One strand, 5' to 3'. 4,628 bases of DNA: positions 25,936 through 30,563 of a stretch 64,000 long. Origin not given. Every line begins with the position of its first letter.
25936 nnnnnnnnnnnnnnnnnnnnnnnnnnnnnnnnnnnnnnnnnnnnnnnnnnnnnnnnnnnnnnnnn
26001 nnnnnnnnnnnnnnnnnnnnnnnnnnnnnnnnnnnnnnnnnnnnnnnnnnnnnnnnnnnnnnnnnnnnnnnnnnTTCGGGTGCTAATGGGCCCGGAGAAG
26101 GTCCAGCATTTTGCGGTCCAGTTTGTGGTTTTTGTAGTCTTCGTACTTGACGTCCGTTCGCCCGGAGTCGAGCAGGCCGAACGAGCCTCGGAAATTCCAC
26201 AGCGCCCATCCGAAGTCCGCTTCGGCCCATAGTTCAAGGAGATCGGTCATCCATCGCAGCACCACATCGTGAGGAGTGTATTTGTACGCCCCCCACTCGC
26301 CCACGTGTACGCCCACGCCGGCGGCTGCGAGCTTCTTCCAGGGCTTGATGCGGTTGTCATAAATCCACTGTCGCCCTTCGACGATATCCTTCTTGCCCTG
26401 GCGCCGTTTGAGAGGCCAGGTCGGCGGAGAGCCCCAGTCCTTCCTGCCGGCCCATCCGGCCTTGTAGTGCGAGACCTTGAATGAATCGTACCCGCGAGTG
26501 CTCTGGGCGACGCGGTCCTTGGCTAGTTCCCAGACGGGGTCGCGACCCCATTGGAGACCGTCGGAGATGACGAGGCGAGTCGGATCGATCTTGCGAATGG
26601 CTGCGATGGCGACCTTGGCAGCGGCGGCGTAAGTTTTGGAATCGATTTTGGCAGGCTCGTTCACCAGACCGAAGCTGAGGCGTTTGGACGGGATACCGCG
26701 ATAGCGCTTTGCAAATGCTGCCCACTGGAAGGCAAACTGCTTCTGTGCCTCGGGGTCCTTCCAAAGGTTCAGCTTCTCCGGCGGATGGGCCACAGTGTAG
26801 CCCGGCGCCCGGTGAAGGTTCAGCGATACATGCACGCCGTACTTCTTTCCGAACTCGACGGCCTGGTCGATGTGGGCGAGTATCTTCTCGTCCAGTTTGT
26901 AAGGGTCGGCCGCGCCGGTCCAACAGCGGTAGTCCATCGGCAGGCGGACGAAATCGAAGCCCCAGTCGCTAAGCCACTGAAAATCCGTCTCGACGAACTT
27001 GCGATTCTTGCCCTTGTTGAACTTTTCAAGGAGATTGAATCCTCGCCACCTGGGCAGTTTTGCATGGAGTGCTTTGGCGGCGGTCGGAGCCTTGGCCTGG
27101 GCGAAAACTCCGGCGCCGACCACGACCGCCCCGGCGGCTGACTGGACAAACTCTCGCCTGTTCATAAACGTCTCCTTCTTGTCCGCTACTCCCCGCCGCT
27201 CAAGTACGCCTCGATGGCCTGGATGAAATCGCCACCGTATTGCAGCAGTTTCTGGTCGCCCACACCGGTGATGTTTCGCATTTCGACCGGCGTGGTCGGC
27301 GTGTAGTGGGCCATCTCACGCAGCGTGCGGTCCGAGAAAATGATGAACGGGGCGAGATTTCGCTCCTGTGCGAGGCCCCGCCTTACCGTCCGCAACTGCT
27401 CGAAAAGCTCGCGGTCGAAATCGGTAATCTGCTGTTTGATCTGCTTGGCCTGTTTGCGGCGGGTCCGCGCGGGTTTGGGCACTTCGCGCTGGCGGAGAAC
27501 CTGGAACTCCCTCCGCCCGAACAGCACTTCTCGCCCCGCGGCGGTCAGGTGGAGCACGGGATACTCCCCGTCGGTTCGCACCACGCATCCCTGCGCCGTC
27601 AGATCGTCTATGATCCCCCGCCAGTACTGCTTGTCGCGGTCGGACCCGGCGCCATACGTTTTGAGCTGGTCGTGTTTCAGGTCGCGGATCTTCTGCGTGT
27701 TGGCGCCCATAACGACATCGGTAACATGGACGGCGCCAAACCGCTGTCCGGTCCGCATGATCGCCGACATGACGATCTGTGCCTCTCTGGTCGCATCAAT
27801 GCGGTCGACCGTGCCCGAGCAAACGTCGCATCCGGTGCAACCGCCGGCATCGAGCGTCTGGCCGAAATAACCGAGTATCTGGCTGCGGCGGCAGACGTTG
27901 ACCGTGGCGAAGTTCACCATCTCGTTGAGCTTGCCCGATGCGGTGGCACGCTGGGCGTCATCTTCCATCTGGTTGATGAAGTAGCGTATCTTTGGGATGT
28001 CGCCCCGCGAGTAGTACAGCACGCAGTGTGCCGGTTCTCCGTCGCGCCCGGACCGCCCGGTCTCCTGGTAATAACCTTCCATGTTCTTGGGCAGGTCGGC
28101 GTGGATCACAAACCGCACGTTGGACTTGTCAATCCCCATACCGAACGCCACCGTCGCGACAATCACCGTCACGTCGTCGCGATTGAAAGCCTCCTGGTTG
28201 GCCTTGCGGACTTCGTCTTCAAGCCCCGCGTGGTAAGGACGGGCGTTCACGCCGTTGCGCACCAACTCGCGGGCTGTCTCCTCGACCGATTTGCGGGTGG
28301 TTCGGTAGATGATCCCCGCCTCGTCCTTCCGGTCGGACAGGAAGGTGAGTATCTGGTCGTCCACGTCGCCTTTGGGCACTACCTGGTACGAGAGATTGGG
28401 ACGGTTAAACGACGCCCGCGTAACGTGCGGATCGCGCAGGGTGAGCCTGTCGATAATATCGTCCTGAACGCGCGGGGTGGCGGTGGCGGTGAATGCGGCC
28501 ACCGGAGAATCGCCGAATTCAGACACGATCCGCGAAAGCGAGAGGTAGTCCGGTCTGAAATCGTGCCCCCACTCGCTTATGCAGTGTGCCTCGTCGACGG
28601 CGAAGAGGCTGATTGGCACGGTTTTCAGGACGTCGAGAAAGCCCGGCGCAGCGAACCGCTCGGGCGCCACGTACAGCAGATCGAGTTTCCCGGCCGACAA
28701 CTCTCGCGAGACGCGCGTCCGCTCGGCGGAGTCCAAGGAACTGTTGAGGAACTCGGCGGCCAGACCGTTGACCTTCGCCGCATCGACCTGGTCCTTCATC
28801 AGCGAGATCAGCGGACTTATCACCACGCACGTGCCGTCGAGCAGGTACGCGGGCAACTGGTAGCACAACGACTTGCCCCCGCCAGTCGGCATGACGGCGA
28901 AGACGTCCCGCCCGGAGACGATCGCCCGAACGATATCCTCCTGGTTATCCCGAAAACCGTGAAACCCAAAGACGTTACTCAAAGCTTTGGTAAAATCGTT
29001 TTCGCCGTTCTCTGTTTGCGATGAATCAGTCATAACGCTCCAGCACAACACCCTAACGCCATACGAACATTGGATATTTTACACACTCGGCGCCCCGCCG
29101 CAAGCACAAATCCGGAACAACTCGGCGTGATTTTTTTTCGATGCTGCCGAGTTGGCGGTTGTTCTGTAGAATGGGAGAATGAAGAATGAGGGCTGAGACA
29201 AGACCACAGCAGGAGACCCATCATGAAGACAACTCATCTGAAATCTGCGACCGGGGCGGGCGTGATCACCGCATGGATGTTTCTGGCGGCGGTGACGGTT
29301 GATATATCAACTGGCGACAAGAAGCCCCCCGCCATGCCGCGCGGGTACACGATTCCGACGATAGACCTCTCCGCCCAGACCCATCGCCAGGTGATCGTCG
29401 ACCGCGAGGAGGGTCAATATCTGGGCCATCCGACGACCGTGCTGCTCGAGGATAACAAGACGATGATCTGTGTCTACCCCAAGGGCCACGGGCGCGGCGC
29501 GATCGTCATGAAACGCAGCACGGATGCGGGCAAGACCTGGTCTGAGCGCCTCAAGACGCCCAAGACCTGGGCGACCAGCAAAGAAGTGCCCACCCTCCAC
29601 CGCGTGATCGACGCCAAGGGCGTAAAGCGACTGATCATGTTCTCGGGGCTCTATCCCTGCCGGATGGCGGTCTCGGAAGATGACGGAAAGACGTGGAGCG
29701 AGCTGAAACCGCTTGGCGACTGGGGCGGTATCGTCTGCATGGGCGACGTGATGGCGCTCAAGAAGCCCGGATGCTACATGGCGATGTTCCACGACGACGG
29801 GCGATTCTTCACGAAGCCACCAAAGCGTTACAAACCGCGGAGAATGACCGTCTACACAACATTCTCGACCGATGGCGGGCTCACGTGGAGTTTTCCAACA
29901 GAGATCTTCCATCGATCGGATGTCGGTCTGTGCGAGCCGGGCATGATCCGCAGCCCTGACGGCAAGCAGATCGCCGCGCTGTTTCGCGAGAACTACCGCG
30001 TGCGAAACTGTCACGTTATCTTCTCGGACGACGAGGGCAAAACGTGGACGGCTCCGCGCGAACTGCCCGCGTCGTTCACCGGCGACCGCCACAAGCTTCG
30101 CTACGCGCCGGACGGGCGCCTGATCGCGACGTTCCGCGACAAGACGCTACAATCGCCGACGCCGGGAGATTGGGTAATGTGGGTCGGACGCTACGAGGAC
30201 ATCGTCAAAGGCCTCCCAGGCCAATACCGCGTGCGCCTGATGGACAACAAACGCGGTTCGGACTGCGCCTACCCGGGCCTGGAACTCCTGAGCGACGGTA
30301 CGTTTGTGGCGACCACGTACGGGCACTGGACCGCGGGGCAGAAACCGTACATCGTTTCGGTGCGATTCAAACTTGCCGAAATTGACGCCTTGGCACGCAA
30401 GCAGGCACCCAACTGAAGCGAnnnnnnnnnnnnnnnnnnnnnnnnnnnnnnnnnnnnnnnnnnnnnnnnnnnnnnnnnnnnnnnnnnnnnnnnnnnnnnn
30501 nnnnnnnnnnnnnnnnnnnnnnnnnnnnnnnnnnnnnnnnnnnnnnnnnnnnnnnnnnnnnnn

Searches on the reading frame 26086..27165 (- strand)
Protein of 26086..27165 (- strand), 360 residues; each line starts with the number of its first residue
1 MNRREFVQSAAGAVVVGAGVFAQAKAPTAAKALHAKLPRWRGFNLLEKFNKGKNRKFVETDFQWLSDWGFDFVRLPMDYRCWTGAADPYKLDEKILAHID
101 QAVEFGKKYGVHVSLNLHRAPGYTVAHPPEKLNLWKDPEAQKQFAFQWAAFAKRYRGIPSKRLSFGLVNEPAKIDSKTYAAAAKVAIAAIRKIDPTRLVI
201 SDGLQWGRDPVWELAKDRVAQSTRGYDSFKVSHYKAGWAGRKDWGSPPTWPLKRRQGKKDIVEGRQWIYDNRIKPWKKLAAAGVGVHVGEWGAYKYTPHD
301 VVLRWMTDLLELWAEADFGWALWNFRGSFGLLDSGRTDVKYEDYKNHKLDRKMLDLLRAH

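Call 15: search_protein_families(library=pfam, proteins=[window:26086-27165:-], max_evalue=0.001)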
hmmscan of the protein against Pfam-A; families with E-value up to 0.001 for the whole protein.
window:26086-27165:- (360 aa): 1 family
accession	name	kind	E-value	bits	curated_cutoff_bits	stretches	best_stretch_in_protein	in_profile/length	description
PF00150.24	Cellulase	-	5.5e-27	95.4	23.5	1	57-325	22-268/272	Cellulase (glycosyl hydrolase family 5)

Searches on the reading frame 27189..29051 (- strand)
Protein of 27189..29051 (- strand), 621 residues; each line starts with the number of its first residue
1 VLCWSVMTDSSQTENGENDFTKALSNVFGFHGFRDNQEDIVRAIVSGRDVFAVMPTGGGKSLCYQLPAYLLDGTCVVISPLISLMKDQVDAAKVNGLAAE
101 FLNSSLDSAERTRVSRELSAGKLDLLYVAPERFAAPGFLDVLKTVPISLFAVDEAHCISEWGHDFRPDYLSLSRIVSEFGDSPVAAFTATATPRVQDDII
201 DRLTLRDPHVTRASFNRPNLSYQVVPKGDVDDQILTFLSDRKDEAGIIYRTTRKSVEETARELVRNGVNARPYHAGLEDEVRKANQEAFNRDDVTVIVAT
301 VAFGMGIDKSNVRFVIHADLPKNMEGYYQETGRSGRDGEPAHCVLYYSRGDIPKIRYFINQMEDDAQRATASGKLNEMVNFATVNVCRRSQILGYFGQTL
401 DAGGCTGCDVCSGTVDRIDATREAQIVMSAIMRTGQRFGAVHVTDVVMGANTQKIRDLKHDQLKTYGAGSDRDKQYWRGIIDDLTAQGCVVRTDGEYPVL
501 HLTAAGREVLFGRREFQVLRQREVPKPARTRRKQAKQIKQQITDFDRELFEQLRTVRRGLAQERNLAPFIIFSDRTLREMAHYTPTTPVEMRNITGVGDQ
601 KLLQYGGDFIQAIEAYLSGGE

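Call 15: search_protein_families(library=pfam, proteins=[window:27189-29051:-], max_evalue=0.001)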
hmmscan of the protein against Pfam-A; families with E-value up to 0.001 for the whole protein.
window:27189-29051:- (621 aa): 5 families
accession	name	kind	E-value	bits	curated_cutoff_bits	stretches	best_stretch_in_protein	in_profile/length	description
PF09382.16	RQC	-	5.8e-32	110.3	23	1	416-523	3-110/114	RQC domain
PF00270.35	DEAD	-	1.5e-24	87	26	1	35-196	2-164/167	DEAD/DEAH box helicase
PF00570.28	HRDC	-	9e-22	77.3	23.8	1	547-613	2-68/68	HRDC domain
PF00271.37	Helicase_C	-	4.8e-21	75.5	23.5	1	234-338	6-110/110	Helicase conserved C-terminal domain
PF16124.10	RecQ_Zn_bind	-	1.8e-15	57.8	25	1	350-411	2-65/66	RecQ zinc-binding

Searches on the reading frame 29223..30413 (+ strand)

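Call 15: search_protein_families(library=pfam, proteins=[window:29223-30413:+], max_evalue=0.001)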
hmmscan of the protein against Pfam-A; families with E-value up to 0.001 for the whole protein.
window:29223-30413:+ (397 aa): 4 families
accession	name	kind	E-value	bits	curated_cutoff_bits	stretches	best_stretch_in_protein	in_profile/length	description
PF13088.12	BNR_2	-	2.7e-15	56.9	31.4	1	149-300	85-223/277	BNR repeat-like domain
PF02012.26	BNR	-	1.1e-08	34.2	27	0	98-107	2-11/12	BNR/Asp-box repeat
PF24316.1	Tli3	-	2.7e-07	31.4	27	0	54-117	52-107/129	T6SS Tli3 immunity protein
PF15902.12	Sortilin-Vps10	-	2.2e-05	23.9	33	0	214-296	5-77/446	Sortilin, neurotensin receptor 3,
